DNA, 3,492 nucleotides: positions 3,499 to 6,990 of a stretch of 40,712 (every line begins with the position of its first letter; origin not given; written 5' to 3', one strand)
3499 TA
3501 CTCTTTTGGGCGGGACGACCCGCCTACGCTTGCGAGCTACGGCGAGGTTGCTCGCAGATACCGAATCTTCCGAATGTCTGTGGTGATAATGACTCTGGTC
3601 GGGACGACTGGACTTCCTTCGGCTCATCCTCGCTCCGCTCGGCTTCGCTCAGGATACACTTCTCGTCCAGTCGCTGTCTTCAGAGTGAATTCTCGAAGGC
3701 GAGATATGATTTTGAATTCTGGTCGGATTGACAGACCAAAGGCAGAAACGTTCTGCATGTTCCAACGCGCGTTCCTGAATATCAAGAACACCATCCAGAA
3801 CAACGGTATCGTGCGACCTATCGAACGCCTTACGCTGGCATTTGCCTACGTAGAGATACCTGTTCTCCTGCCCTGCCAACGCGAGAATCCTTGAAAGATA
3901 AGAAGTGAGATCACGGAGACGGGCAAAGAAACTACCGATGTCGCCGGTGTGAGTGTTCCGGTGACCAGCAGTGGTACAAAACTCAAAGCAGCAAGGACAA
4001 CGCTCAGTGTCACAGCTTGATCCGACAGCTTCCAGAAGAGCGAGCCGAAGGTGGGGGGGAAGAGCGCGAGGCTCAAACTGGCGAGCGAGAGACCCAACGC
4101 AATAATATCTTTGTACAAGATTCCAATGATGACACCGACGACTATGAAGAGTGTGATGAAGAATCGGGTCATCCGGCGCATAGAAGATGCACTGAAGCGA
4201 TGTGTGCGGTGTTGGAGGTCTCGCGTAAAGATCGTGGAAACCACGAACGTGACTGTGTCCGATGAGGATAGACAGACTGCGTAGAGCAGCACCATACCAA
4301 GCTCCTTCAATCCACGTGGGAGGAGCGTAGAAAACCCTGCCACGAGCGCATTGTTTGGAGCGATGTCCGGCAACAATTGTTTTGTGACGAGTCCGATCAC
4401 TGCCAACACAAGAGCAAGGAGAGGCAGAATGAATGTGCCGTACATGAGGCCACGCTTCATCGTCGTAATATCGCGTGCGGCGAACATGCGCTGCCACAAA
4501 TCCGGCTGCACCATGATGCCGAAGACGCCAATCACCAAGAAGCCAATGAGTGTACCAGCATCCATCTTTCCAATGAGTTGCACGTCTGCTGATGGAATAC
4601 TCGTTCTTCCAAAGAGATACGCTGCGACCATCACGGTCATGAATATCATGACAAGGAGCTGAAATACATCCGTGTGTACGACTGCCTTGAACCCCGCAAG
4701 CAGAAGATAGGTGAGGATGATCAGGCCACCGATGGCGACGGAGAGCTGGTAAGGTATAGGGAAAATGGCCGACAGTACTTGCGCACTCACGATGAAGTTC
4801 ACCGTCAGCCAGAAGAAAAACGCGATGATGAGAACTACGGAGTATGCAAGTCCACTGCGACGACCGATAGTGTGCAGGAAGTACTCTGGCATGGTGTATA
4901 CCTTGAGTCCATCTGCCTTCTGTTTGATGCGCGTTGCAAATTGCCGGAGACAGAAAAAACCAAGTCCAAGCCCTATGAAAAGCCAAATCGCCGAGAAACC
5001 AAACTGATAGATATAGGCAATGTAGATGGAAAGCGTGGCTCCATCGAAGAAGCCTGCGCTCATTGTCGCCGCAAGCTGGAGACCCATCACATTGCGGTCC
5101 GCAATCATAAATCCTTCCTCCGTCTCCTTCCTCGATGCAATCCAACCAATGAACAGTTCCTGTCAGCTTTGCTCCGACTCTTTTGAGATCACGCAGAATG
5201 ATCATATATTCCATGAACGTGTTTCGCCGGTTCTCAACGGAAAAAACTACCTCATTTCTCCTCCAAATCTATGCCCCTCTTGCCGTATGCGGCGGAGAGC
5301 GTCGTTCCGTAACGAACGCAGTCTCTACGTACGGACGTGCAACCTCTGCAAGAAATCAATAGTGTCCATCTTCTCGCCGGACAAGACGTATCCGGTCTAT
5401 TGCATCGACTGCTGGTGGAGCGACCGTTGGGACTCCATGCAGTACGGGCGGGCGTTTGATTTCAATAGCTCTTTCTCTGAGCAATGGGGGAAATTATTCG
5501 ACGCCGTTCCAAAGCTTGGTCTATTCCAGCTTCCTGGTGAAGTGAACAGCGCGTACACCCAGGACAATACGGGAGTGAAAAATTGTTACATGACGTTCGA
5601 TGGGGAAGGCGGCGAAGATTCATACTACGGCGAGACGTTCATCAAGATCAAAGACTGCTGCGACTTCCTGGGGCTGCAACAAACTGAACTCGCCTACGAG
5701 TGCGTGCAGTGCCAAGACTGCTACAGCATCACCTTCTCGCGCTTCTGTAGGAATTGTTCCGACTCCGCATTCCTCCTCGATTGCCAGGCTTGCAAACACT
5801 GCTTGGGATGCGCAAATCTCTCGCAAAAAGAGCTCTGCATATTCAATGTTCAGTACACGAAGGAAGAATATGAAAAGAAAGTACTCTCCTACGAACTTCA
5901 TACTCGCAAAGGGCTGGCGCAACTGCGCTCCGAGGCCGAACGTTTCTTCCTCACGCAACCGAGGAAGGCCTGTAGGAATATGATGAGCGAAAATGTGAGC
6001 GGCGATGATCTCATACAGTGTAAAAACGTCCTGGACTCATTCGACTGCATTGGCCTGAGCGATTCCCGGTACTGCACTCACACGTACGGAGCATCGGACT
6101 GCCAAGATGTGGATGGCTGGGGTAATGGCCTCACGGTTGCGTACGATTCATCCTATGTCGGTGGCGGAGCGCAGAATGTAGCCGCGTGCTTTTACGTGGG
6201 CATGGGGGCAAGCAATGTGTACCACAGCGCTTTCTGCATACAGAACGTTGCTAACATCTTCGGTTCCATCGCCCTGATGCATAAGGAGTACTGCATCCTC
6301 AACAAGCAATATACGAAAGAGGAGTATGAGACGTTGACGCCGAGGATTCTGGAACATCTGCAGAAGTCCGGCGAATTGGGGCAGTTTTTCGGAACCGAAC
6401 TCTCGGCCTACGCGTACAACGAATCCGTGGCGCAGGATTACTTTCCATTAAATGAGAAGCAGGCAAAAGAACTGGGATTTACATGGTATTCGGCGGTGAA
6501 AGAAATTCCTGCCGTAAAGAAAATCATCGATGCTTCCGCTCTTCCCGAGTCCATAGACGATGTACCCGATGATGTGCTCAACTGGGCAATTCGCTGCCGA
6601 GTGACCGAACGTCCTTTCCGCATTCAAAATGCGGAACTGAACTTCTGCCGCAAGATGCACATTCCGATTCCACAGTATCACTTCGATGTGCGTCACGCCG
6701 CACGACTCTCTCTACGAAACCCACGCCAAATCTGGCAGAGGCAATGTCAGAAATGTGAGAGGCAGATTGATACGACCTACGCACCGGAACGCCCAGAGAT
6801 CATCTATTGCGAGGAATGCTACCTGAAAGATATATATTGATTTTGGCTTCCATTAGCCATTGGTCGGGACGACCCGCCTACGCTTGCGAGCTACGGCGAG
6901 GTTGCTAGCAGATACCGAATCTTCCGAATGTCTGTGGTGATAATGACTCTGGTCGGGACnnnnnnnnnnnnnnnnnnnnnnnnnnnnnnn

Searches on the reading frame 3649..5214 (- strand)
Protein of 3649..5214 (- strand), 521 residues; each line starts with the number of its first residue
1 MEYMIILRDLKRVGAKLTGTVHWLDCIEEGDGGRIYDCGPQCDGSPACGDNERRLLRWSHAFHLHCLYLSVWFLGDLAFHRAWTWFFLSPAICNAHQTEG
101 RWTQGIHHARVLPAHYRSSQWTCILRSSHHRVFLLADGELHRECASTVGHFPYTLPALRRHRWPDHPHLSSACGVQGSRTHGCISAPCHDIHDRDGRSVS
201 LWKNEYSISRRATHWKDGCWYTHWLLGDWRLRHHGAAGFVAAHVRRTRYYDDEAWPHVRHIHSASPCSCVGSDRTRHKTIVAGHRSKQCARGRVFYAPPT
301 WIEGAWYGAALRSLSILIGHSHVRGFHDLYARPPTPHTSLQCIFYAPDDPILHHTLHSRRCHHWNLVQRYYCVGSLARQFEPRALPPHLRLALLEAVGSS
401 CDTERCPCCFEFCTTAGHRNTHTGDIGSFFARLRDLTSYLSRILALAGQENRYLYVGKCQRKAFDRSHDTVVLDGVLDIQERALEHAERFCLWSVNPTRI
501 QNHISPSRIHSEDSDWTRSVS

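Call 59: search_protein_families(library=pfam, proteins=[window:3649-5214:-], max_evalue=0.01)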
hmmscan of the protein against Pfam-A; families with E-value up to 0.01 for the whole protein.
window:3649-5214:- (521 aa): 0 families

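Call 61: search_protein_families(library=padloc, proteins=[window:3649-5214:-], max_evalue=0.01)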
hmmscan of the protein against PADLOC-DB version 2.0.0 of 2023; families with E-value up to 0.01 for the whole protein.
window:3649-5214:- (521 aa): 0 families

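Call 86: search_protein_families(library=ncbifam, proteins=[window:3649-5214:-, window:3846-5108:-], max_evalue=0.01)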
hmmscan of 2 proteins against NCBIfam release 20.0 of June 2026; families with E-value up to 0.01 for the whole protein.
window:3649-5214:- (521 aa): 0 families

window:3846-5108:- (420 aa): 5 families
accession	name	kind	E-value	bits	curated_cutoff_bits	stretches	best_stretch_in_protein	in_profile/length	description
TIGR00813.1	sss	superfamily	1.8e-23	83.3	184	1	2-331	3-363/411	sodium/solute symporter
TIGR02121.1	Na_Pro_sym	equivalog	1.4e-14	53.7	515.5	1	14-378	43-435/488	sodium/proline symporter PutP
TIGR02119.1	panF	equivalog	2.1e-13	50.2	328.05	1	2-400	37-459/471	sodium/pantothenate symporter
NF011948.0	PRK15419.1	equivalog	7.5e-05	21.8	955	1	16-162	49-202/502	sodium/proline symporter PutP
TIGR03648.1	Na_symport_lg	subfamily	0.0047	15.4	320.75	0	3-165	30-190/547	VC_2705 family sodium/solute symporter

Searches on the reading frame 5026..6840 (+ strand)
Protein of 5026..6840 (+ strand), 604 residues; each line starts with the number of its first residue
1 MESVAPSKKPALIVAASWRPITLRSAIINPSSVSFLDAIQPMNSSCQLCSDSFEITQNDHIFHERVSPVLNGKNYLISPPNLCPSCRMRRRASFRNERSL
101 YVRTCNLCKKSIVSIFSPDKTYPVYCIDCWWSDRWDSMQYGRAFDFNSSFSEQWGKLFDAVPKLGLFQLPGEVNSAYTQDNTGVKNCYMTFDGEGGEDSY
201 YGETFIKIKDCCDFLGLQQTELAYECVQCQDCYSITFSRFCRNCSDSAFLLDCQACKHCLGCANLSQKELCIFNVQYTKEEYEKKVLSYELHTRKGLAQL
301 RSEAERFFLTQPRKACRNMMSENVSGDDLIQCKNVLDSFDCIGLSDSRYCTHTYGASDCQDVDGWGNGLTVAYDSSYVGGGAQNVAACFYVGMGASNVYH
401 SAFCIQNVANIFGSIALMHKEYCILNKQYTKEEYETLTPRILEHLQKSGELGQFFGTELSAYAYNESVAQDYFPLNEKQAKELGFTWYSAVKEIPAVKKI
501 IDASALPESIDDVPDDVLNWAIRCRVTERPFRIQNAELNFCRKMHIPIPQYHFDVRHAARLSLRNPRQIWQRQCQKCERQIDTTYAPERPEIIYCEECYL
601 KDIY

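Call 59: search_protein_families(library=pfam, proteins=[window:5026-6840:+], max_evalue=0.01)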
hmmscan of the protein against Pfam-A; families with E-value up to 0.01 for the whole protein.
window:5026-6840:+ (604 aa): 1 family
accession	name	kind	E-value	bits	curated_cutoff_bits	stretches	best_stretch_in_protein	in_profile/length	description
PF23477.1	zf_Tbcl_2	-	7.4e-05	22.8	27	1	98-131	1-34/37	Probable treble clef zinc finger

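Call 61: search_protein_families(library=padloc, proteins=[window:5026-6840:+], max_evalue=0.01)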
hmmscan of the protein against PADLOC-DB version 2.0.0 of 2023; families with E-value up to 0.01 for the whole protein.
window:5026-6840:+ (604 aa): 1 family
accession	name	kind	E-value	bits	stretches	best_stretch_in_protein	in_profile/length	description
PDLC01841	CARF2--CARF_HEPN_CARF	-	0.0053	13.4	1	419-478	25-82/709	-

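Call 86: search_protein_families(library=ncbifam, proteins=[window:5026-6840:+], max_evalue=0.01)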
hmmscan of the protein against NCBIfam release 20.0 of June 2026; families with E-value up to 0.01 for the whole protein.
window:5026-6840:+ (604 aa): 1 family
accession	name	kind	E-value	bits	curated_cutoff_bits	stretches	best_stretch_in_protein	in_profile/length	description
TIGR04272.1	cxxc_cxxc_Mbark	domain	0.0088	15.8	36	1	98-131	1-34/37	CxxC-x17-CxxC domain-containing protein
